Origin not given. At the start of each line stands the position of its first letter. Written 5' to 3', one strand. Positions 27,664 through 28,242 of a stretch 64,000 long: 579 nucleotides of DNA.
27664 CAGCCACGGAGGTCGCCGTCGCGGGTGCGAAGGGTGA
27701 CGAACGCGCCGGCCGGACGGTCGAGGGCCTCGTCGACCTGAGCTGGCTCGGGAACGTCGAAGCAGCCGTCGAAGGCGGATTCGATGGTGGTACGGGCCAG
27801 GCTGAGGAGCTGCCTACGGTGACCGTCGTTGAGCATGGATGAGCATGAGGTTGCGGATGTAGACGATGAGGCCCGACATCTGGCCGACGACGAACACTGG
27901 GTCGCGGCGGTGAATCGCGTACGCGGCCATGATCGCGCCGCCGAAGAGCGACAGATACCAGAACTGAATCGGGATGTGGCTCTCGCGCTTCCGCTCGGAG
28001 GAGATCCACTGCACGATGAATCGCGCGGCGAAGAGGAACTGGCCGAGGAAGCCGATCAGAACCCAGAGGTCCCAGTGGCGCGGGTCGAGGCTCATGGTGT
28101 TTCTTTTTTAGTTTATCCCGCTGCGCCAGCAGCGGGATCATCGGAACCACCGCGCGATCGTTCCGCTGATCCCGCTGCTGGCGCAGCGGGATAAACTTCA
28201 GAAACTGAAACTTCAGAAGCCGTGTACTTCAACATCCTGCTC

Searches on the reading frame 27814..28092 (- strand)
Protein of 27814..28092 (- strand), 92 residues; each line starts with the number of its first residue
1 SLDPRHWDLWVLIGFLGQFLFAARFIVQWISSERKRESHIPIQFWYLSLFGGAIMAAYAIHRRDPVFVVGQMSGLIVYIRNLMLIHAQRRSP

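Call 58: search_protein_families(library=ncbifam, proteins=[window:27814-28092:-], max_evalue=0.001)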
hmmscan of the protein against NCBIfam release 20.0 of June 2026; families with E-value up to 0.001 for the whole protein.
window:27814-28092:- (92 aa): 1 family
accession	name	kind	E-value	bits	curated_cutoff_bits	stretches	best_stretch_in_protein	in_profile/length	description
NF002173.0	PRK01021.1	equivalog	3.7e-16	58.8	1033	1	9-90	139-220/610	lipid-A-disaccharide synthase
